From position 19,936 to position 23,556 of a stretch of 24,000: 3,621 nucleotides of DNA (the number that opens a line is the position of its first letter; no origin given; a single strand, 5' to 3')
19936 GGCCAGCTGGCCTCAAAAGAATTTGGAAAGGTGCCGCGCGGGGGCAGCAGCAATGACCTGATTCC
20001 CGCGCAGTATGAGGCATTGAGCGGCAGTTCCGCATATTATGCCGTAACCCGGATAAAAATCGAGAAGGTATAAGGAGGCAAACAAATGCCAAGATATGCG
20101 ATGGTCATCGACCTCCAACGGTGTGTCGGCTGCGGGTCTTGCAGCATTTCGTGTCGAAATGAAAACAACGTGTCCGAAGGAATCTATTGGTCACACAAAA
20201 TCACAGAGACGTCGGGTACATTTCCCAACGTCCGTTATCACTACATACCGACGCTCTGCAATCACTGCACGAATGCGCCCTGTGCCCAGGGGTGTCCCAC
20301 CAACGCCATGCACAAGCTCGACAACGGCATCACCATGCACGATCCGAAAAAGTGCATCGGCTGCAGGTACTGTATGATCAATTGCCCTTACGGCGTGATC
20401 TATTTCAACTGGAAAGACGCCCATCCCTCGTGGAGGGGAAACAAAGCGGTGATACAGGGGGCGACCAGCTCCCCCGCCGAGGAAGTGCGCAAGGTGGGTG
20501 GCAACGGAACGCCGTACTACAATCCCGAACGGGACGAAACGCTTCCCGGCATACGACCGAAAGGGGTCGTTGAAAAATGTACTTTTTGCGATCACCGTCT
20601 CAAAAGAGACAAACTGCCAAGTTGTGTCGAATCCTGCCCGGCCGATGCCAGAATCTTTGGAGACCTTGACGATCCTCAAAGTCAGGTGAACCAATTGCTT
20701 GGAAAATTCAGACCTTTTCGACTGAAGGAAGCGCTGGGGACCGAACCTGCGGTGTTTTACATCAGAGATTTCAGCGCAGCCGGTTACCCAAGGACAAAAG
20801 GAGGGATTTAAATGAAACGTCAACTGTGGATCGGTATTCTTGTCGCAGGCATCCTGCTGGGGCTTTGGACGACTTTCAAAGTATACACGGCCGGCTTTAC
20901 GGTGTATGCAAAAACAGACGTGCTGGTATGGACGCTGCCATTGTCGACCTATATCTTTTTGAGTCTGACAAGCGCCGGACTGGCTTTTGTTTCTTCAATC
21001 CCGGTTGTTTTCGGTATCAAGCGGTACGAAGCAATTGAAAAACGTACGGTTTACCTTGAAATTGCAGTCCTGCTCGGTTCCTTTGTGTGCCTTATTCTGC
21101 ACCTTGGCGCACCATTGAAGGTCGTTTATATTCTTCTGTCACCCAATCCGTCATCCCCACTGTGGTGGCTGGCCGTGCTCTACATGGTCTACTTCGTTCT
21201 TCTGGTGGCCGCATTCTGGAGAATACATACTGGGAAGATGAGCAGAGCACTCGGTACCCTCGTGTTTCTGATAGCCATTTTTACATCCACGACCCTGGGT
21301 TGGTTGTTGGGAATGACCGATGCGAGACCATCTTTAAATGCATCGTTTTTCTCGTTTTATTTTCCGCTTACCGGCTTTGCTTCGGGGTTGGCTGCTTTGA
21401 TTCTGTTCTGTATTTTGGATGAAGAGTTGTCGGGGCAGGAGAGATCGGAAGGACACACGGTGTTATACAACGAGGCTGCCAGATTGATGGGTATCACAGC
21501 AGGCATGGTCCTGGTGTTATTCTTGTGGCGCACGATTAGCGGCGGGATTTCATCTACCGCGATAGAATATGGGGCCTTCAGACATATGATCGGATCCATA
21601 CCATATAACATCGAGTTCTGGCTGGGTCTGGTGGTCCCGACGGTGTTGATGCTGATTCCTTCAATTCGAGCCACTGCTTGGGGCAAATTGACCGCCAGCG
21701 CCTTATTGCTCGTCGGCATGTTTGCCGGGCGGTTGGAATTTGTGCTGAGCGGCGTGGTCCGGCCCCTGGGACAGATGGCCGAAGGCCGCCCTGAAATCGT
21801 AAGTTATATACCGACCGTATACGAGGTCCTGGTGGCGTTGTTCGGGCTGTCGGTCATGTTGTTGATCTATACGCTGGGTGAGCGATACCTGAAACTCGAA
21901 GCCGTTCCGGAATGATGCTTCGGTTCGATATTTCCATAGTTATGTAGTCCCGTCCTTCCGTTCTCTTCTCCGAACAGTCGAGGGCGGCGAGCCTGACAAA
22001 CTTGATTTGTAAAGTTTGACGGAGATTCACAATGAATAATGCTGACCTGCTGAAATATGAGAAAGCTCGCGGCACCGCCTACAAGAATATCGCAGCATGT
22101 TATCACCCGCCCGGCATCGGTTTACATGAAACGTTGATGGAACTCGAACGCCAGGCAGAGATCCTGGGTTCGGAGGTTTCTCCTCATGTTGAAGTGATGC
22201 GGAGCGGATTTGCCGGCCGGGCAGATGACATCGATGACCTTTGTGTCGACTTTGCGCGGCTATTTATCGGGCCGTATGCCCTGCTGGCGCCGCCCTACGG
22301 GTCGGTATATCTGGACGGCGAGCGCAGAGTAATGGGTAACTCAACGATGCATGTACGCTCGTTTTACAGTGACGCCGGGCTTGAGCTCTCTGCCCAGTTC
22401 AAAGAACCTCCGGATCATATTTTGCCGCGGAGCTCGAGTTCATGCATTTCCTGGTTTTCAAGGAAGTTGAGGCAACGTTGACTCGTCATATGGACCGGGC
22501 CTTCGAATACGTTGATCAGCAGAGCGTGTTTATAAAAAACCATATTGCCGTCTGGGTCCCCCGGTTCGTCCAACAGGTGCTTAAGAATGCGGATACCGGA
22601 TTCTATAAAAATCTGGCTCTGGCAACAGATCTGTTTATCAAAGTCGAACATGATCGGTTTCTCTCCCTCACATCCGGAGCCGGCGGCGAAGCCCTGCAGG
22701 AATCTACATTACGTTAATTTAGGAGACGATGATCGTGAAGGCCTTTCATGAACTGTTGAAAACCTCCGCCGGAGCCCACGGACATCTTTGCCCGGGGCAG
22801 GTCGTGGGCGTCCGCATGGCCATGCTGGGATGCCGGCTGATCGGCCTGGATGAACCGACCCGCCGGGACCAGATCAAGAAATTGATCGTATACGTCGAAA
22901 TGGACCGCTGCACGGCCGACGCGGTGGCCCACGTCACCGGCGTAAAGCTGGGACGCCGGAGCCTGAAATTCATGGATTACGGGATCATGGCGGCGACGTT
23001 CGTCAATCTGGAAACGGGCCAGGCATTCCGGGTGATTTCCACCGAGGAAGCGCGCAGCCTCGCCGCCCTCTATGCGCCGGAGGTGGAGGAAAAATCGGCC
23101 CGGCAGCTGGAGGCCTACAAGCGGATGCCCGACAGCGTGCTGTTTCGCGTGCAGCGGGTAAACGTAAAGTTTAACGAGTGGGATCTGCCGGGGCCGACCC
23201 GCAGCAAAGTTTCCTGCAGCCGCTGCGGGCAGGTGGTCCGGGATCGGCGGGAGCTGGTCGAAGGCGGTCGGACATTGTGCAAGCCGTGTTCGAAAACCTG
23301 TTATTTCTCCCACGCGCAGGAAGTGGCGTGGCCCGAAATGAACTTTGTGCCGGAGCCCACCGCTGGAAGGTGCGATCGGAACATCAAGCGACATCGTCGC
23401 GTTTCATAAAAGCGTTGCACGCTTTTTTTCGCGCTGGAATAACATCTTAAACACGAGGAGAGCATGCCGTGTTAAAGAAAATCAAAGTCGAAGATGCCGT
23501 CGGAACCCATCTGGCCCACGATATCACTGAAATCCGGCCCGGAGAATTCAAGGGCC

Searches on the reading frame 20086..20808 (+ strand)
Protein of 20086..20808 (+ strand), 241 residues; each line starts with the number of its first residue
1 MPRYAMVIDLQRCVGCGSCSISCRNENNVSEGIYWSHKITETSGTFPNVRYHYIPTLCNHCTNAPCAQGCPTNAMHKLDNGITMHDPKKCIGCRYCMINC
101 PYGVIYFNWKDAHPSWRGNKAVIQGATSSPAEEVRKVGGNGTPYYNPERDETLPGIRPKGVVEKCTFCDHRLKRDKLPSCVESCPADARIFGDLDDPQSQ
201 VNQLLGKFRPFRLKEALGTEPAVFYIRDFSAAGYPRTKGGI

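Call 23: search_protein_families(library=pfam, proteins=[window:20086-20808:+], max_evalue=0.001)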
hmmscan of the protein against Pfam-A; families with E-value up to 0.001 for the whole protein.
window:20086-20808:+ (241 aa): 13 families
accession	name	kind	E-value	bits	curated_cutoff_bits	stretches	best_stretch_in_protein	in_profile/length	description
PF13247.11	Fer4_11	-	6.4e-21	74.9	26.2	2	50-111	2-65/100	4Fe-4S dicluster domain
PF12838.12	Fer4_7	-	4.5e-13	49.9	27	2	89-188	1-52/52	4Fe-4S dicluster domain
PF13237.11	Fer4_10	-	1.3e-11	44.6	25.5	1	85-115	4-36/53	4Fe-4S dicluster domain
PF00037.32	Fer4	-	2.8e-11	43.2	21.1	1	85-106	3-24/24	4Fe-4S binding domain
PF12837.12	Fer4_6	-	6.2e-11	42.1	25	1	85-105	4-24/24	4Fe-4S binding domain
PF13187.11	Fer4_9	-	6.2e-10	39.4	27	2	89-187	1-50/52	4Fe-4S dicluster domain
PF12797.12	Fer4_2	-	8e-09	35.3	24.5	2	83-102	3-22/22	4Fe-4S binding domain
PF25160.1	LdpA_Fe-S-bd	-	2.1e-06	27.9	27.6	1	63-105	6-43/49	LdpA Fe-S cluster-binding domain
PF13183.11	Fer4_8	-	3.8e-05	24.6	27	0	88-186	3-66/68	4Fe-4S dicluster domain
PF14697.11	Fer4_21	-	7.1e-05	23.3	35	0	58-104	8-56/59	4Fe-4S dicluster domain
PF13484.11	Fer4_16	-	8.2e-05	23.7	30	0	89-110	1-21/66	4Fe-4S double cluster binding domain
PF12798.12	Fer4_3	-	0.00032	21.7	27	0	90-103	1-14/15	4Fe-4S binding domain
PF13534.11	Fer4_17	-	0.00076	20.4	22.2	0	89-108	1-19/61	4Fe-4S dicluster domain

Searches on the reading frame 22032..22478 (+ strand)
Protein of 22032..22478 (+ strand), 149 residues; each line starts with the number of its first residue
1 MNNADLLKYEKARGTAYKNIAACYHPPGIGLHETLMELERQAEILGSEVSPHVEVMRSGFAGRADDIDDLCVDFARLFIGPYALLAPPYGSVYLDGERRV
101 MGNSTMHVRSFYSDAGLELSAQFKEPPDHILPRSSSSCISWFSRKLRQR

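Call 23: search_protein_families(library=pfam, proteins=[window:22032-22478:+], max_evalue=0.001)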
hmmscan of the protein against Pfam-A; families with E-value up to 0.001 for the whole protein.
window:22032-22478:+ (149 aa): 1 family
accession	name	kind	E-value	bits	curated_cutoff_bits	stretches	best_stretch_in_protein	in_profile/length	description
PF02613.20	Nitrate_red_del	-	4.6e-20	72.5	22.2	1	60-130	19-89/136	Nitrate reductase delta subunit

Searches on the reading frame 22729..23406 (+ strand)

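Call 23: search_protein_families(library=pfam, proteins=[window:22729-23406:+], max_evalue=0.001)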
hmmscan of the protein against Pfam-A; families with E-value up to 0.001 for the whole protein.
window:22729-23406:+ (226 aa): 2 families
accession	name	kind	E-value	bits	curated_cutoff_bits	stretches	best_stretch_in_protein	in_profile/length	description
PF02663.19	FmdE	-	3.1e-30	105.4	22.9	1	17-139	2-132/133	FmdE, Molybdenum formylmethanofuran dehydrogenase operon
PF01258.23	zf-dskA_traR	-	0.00016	22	24.9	1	159-187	5-30/36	Prokaryotic dksA/traR C4-type zinc finger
